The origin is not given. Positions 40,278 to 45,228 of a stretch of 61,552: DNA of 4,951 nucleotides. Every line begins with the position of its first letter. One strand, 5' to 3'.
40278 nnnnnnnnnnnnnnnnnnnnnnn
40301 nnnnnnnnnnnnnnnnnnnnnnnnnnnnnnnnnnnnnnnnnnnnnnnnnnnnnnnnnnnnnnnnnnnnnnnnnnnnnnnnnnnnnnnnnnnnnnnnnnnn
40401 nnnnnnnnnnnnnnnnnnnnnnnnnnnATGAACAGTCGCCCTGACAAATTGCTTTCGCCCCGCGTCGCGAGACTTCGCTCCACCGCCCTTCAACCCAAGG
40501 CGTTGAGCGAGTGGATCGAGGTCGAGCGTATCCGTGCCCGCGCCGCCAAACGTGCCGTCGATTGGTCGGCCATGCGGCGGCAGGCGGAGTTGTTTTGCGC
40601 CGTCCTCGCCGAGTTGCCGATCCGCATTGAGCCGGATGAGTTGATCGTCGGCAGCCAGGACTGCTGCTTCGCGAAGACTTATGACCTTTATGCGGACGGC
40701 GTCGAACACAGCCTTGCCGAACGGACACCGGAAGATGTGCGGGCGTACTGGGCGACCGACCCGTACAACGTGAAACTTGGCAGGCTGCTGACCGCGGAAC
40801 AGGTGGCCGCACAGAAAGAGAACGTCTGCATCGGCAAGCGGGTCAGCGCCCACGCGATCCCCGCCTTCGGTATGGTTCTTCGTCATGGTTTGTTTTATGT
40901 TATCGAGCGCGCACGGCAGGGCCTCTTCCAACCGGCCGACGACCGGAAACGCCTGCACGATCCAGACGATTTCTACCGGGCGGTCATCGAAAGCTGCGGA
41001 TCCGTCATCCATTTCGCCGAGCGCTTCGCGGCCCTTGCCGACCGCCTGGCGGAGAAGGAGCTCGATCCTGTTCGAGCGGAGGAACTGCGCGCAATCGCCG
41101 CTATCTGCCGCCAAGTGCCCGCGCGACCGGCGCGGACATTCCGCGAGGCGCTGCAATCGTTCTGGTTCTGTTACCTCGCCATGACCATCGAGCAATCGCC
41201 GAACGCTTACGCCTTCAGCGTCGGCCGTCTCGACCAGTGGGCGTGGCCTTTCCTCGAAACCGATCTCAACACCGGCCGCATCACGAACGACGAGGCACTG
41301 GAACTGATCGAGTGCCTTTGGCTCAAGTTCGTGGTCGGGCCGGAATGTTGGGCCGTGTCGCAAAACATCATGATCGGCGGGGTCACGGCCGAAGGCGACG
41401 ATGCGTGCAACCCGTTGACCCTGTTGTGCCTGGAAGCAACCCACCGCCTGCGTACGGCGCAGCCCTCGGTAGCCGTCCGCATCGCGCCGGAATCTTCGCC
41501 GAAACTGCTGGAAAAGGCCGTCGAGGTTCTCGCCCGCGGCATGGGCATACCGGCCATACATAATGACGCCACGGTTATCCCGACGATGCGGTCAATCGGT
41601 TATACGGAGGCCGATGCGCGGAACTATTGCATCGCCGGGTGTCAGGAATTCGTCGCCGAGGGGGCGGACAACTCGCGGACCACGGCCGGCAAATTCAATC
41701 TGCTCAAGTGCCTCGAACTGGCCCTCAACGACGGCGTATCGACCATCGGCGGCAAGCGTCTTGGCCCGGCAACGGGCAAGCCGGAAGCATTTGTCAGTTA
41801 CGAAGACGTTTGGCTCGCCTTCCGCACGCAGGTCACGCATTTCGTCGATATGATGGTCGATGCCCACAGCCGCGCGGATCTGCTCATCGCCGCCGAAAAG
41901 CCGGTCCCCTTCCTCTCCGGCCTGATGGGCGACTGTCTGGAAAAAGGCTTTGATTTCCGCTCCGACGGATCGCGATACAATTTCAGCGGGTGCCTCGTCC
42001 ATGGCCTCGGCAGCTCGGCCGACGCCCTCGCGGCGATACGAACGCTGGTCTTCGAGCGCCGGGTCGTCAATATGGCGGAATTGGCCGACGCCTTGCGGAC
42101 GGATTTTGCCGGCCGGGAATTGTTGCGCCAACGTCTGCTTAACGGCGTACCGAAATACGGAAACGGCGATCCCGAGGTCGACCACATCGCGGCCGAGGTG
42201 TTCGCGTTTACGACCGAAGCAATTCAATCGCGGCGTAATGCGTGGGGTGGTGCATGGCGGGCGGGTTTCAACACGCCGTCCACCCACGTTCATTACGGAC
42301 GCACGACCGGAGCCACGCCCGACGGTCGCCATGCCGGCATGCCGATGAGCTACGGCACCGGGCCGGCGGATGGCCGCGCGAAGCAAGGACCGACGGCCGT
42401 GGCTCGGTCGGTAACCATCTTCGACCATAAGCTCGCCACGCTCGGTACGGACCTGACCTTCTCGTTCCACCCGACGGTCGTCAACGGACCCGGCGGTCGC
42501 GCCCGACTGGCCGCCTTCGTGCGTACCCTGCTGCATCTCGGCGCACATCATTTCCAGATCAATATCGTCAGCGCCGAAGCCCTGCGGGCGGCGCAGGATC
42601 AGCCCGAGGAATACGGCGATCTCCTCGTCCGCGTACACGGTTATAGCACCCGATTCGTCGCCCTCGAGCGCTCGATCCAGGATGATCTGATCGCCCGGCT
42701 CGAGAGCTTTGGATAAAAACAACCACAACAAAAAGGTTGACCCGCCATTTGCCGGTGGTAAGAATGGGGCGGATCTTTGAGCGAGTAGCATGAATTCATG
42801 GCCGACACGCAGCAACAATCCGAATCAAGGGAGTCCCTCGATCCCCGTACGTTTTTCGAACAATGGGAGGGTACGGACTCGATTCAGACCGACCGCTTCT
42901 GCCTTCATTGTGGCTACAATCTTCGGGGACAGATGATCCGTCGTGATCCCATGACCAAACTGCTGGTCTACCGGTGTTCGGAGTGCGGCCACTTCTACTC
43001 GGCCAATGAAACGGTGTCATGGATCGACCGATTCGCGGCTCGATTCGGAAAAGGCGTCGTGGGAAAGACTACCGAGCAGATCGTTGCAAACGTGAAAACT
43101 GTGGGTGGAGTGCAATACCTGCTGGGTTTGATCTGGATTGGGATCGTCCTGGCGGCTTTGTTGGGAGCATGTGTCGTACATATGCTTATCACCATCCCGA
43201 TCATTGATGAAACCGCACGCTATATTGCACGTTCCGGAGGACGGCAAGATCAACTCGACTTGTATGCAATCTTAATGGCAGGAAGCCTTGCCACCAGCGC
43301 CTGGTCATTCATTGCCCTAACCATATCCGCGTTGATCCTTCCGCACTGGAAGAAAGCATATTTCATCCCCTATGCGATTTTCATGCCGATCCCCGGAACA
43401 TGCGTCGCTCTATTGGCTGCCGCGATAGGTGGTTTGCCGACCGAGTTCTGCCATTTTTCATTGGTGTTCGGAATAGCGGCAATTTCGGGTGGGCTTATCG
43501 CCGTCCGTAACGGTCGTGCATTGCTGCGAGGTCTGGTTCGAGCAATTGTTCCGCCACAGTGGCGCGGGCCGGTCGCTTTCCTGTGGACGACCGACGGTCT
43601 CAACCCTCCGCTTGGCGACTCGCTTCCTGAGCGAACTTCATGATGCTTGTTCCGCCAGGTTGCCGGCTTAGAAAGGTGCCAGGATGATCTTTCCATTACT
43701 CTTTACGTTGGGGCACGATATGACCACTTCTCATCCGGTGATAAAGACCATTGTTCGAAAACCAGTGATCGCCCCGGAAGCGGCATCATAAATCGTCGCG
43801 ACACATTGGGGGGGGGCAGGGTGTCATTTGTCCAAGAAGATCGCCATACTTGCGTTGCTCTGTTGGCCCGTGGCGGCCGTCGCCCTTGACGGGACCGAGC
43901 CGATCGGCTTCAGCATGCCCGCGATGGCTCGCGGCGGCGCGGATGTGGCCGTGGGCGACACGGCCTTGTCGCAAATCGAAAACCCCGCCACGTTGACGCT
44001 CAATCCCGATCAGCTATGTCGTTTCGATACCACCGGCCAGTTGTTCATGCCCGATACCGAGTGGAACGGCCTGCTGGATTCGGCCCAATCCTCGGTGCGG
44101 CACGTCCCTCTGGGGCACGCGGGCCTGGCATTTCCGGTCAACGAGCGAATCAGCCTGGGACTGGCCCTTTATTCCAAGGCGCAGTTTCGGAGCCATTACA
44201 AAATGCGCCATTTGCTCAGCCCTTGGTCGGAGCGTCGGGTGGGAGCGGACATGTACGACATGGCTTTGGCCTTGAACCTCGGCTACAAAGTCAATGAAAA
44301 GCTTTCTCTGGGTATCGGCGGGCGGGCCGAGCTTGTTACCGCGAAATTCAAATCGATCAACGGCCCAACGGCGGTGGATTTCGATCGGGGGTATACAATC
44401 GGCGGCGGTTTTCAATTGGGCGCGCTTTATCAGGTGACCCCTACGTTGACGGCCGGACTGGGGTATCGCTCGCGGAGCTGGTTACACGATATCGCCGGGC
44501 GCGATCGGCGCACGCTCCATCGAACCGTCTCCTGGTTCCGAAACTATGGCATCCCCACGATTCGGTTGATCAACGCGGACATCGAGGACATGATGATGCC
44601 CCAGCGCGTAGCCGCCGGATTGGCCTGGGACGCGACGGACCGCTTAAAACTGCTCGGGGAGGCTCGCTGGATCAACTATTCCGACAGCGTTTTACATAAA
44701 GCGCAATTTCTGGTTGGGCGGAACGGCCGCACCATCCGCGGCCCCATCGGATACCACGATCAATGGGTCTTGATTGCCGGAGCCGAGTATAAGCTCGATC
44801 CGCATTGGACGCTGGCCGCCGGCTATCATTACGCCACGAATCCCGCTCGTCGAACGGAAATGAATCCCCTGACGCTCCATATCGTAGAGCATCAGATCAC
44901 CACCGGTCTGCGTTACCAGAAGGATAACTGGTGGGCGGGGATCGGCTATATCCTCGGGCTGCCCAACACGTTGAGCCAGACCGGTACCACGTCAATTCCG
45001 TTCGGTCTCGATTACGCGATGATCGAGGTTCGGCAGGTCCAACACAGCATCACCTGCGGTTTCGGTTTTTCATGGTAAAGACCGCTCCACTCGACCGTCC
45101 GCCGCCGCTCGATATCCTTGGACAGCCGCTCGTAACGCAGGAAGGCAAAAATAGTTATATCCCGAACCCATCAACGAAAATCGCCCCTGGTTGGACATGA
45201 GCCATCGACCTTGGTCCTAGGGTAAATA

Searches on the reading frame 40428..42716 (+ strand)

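Call 7: search_protein_families(library=pfam, proteins=[window:40428-42716:+], max_evalue=0.001)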
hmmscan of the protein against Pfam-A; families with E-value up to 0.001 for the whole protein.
window:40428-42716:+ (762 aa): 2 families
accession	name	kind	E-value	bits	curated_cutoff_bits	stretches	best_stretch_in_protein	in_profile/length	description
PF02901.20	PFL-like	-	1.3e-156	523.4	24.3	1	12-624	4-647/647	Pyruvate formate lyase-like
PF01228.26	Gly_radical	-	3e-22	79.6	22.2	1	643-744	4-106/106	Glycine radical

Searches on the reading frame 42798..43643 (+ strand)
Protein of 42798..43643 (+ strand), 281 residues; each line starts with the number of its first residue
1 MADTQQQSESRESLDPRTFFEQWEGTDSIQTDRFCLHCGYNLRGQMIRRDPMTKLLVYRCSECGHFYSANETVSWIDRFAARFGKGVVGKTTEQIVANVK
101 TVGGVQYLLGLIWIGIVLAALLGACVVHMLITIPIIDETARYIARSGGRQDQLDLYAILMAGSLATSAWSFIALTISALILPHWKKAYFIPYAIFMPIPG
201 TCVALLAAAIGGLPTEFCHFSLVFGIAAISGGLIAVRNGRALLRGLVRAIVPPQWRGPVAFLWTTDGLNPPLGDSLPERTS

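Call 52: search_protein_families(library=pfam, proteins=[window:42798-43643:+], max_evalue=0.01)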
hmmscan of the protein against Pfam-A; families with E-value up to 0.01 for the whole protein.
window:42798-43643:+ (281 aa): 1 family
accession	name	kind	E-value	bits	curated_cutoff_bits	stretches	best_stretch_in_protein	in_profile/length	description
PF12773.13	DZR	-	0.0077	16.8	27.3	0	30-71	10-38/45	Double zinc ribbon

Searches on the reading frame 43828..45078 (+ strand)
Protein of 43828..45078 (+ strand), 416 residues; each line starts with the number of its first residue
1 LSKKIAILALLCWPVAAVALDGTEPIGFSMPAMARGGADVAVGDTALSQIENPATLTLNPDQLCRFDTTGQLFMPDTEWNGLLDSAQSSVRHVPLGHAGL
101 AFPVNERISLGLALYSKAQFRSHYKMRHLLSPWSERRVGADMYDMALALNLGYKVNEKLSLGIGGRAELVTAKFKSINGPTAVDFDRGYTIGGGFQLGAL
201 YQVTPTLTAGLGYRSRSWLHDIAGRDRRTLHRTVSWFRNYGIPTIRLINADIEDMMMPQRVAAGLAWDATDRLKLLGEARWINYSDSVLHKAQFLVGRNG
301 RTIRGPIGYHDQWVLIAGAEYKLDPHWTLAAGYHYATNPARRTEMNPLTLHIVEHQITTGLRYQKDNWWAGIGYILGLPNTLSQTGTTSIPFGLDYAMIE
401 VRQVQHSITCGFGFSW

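Call 7: search_protein_families(library=pfam, proteins=[window:43828-45078:+], max_evalue=0.001)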
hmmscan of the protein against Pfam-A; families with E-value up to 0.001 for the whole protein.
window:43828-45078:+ (416 aa): 5 families
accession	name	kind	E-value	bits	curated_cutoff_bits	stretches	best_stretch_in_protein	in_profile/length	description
PF03349.22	Toluene_X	-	9.9e-29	100.5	29.7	1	32-343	24-347/421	Outer membrane protein transport protein (OMPP1/FadL/TodX)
PF10677.15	DUF2490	-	1.9e-08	34.7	29.8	0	309-357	33-74/186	Protein of unknown function (DUF2490)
PF13505.12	OMP_b-brl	-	1.5e-07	32.2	28.7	0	126-215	75-152/175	Outer membrane protein beta-barrel domain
PF25222.1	DUF7840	-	2.5e-05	24.5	27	0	184-236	141-192/224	Domain of unknown function (DUF7840)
PF00593.30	TonB_dep_Rec_b-barrel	-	0.00065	20.1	27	0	146-213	172-237/436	TonB dependent receptor-like, beta-barrel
